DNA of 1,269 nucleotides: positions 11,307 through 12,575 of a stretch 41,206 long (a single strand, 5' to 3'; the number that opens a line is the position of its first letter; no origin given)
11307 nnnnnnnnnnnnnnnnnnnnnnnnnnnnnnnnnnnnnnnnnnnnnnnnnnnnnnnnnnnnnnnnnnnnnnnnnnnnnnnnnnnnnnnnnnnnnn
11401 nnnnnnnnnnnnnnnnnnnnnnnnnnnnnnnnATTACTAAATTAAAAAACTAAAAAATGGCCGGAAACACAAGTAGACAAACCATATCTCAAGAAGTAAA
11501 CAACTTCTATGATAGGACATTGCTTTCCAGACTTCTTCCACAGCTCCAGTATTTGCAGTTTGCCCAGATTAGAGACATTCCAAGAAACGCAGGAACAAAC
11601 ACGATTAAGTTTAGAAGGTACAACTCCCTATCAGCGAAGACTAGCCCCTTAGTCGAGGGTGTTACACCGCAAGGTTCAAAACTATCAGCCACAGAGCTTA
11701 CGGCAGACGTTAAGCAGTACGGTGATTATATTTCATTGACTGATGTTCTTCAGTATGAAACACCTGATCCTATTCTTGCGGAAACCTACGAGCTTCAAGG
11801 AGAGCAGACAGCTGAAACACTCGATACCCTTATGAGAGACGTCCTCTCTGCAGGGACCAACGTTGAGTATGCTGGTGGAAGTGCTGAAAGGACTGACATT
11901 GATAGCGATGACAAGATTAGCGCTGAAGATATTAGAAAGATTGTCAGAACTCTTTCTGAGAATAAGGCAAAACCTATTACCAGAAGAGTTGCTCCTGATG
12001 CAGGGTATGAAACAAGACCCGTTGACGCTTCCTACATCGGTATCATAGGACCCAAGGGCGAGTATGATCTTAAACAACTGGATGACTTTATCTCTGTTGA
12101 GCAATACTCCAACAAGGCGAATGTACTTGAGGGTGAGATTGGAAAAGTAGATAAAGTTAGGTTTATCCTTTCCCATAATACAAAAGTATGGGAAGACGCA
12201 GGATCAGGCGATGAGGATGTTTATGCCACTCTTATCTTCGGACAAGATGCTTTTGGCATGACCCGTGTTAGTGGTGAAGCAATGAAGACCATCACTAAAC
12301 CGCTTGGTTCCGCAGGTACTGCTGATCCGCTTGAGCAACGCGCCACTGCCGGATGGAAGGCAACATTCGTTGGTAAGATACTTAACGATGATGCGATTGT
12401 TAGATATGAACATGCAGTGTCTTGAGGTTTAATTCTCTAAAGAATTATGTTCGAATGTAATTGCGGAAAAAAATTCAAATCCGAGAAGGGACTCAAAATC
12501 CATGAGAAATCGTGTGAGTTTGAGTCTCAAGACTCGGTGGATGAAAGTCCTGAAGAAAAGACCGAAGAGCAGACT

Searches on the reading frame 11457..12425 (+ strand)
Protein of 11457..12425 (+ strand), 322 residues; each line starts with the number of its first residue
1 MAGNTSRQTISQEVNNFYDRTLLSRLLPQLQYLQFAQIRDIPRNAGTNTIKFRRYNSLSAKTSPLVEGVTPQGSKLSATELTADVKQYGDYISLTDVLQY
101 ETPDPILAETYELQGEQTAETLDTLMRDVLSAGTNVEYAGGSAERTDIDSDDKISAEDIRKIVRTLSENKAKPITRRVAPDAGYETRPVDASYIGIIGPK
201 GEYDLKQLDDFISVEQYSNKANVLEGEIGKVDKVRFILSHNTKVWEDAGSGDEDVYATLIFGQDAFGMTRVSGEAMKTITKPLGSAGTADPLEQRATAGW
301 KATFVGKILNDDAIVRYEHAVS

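Call 7: search_protein_families(library=phrogs, proteins=[window:11457-12425:+], max_evalue=0.001)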
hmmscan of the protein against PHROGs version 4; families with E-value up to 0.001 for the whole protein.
window:11457-12425:+ (322 aa): 2 families
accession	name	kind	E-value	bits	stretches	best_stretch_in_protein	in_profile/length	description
phrog_1357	-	head and packaging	1.4e-79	268.6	1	5-319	24-344/356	major head protein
phrog_267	-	head and packaging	0.00017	21.8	1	17-268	44-283/410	major head protein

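Call 13: search_dna_similar(query=window:11457-12425:+, collection=phages, mode=protein, max_rows=25)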
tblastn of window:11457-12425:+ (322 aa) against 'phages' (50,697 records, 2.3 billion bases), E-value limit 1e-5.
Records with a match: 325; places in all: 325; records where one place covers at least 80% of the query: 61.
Best place of each record, by identity: <60% 325.
By first word of the organism name: Escherichia 66; Vibrio 30; Klebsiella 29; Pseudomonas 22; Streptomyces 18; Rhizobium 16; Bacillus 15; Erwinia 15; Pectobacterium 14; Bacteriophage 11; and 21 more.
By host as written in the record: - 66; Escherichia coli 26; Klebsiella pneumoniae 14; Pseudomonas aeruginosa 11; Ruegeria pomeroyi DSS-3 8; Streptomyces scabiei RL-34 7; Dinoroseobacter shibae DFL12 7; Bacillus megaterium 6; and 97 more.
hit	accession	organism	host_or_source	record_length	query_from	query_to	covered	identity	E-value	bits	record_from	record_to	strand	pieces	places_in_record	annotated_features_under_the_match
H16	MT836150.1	Bacteriophage sp.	human fecal samples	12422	4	322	99%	39.7%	4e-64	224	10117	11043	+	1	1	record has no annotation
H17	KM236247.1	Bacillus phage Pascal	Bacillus megaterium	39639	10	322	97%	38.2%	1e-54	197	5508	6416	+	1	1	capsid protein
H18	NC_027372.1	Bacillus phage Pascal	Bacillus megaterium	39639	10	322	97%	38.2%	1e-54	197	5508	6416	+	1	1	major head protein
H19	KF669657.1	Bacillus phage poppyseed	Bacillus megaterium Km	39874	10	318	96%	38.1%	6e-53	192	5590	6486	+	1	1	capsid protein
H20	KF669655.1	Bacillus phage Page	Bacillus megaterium Km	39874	10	318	96%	38.1%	6e-53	192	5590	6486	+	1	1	hypothetical protein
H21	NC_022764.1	Bacillus phage Page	Bacillus megaterium Km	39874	10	318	96%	38.1%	6e-53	192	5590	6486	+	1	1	major head protein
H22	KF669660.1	Bacillus phage Pony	Bacillus megaterium Km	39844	10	318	96%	38.1%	1e-52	191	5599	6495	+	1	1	hypothetical protein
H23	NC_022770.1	Bacillus phage Pony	Bacillus megaterium Km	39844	10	318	96%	38.1%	1e-52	191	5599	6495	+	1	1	major head protein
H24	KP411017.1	Bacillus phage Palmer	Bacillus megaterium strain Km Sp-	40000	10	318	96%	38.1%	1e-52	191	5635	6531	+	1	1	capsid protein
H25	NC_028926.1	Bacillus phage Palmer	Bacillus megaterium strain Km Sp-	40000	10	318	96%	38.1%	1e-52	191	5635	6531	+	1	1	major head protein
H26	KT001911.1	Bacillus phage Pavlov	Bacillus megaterium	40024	10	318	96%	38.1%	1e-52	191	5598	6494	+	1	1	hypothetical protein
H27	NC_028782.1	Bacillus phage Pavlov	Bacillus megaterium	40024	10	318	96%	38.1%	1e-52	191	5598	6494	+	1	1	major head protein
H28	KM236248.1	Bacillus phage Pookie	Bacillus megaterium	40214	10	318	96%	38.1%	1e-52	191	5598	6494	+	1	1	capsid protein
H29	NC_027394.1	Bacillus phage Pookie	Bacillus megaterium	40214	10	318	96%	38.1%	1e-52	191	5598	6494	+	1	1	major head protein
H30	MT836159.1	Bacteriophage sp.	human fecal samples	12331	6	322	98%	36.4%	4e-49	181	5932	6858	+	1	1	record has no annotation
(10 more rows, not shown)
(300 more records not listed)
